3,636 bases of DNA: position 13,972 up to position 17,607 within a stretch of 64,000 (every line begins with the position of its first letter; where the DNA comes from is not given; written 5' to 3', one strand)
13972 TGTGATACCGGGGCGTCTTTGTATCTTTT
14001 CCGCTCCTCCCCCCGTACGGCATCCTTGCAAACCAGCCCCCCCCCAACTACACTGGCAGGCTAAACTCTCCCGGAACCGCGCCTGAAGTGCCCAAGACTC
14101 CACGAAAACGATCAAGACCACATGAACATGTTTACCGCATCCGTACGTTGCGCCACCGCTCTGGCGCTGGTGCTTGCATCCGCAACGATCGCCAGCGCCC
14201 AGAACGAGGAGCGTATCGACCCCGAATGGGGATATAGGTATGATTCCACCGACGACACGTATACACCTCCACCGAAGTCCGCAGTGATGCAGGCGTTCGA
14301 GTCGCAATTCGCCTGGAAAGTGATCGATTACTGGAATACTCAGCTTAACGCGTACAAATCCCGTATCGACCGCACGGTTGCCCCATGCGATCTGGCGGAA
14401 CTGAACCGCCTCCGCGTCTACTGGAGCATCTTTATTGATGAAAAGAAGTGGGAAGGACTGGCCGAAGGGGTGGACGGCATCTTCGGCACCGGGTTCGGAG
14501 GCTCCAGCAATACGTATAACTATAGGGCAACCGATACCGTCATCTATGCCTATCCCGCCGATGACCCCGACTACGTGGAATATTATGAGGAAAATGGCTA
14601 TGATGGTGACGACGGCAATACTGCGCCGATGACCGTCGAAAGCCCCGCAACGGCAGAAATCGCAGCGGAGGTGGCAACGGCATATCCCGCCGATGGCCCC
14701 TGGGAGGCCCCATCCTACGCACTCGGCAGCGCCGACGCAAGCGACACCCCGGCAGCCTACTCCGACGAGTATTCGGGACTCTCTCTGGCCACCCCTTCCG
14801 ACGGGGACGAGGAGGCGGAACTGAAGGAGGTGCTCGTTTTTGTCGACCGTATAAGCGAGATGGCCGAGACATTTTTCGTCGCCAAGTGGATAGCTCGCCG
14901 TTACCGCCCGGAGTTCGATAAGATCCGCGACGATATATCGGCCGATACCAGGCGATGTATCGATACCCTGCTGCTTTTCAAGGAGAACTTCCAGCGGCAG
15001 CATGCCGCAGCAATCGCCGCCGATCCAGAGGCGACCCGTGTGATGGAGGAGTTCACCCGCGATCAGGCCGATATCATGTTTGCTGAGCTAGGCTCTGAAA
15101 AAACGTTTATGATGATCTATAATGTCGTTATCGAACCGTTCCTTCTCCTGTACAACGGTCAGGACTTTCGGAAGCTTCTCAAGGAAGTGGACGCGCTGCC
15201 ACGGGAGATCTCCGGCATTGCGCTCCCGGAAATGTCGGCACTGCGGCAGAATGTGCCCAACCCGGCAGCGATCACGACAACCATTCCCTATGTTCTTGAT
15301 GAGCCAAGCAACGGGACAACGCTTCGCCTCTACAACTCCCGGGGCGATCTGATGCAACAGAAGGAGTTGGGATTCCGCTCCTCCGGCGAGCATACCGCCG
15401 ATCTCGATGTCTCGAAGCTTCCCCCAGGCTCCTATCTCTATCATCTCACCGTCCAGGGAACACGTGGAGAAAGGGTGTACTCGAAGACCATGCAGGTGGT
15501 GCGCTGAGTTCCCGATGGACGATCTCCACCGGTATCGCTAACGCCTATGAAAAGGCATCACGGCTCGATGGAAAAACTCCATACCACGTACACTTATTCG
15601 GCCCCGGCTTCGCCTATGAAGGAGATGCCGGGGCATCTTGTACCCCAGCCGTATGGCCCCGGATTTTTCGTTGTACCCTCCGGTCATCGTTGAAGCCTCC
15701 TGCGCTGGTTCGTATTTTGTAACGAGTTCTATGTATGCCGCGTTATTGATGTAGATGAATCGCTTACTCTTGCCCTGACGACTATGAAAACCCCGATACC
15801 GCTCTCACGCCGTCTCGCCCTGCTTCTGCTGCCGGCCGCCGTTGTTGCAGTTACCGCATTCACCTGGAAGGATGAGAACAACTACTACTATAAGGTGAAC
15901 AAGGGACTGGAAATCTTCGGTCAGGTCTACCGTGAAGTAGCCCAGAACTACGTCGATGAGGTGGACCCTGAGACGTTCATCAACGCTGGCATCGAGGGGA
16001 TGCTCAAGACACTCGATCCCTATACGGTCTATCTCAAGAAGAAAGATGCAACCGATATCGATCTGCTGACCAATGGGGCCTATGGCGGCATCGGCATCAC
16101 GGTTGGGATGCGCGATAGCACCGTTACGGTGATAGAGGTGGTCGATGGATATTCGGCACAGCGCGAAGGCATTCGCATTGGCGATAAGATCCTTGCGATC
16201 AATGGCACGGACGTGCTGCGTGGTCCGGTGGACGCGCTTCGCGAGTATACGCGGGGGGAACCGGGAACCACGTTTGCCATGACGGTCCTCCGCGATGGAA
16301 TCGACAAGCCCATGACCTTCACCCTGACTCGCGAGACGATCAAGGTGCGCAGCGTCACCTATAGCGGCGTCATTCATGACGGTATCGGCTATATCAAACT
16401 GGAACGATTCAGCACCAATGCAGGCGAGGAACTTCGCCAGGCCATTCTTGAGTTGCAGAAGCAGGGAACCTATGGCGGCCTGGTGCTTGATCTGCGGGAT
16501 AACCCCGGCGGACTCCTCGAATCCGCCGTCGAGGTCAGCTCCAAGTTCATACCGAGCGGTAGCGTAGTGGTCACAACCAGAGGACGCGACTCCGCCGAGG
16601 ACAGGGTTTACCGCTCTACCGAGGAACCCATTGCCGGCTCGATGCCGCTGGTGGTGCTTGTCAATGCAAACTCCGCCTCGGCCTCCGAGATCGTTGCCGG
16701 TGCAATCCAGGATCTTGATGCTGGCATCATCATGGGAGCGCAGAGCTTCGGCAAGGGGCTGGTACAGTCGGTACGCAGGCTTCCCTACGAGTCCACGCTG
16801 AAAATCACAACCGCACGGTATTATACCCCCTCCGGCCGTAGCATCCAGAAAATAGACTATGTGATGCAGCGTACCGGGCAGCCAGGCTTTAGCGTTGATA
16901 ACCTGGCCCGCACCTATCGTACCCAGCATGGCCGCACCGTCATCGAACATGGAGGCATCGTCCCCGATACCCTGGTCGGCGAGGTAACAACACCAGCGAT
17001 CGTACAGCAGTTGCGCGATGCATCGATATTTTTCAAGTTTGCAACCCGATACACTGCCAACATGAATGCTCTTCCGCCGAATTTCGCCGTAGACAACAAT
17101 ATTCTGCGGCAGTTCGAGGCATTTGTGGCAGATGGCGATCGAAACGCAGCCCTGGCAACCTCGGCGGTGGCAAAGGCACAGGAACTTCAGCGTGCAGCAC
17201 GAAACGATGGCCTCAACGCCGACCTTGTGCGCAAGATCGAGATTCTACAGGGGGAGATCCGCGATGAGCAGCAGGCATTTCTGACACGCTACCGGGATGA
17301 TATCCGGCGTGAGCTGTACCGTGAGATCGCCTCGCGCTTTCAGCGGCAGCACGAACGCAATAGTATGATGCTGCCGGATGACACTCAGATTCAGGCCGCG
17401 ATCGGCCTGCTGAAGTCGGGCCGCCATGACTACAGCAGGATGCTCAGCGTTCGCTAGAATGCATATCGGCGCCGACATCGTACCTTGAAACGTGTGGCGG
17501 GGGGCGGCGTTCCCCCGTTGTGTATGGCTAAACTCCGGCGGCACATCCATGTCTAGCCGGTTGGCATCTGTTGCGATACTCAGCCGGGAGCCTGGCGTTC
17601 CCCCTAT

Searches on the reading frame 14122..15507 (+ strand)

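Call 11: search_protein_families(library=pfam, proteins=[window:14122-15507:+], max_evalue=0.001)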
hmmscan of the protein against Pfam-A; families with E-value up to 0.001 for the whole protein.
window:14122-15507:+ (461 aa): 2 families
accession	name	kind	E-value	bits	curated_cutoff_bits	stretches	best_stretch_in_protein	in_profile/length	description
PF18962.6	Por_Secre_tail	-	0.00015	22.5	27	1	379-446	3-66/75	Secretion system C-terminal sorting domain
PF13860.13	FlgD_ig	-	0.00056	20.3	27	0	386-447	12-76/79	FlgD Ig-like domain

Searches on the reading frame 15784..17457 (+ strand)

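Call 11: search_protein_families(library=pfam, proteins=[window:15784-17457:+], max_evalue=0.001)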
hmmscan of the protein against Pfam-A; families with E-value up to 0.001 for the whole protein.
window:15784-17457:+ (557 aa): 5 families
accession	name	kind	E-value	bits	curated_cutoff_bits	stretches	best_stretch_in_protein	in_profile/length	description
PF03572.23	Peptidase_S41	-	3.6e-51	173.5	24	1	201-357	2-157/165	Peptidase family S41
PF13180.12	PDZ_2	-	6.4e-11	42.8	27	1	101-176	1-75/80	PDZ domain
PF22694.1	CtpB_N-like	-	3.3e-09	37.5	27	1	36-87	32-84/85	Activating protease CtpB N-terminal domain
PF17820.7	PDZ_6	-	5.9e-09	36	27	1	116-170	2-54/54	PDZ domain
PF00595.29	PDZ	-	7.9e-09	36.2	23.2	1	101-161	10-74/81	PDZ domain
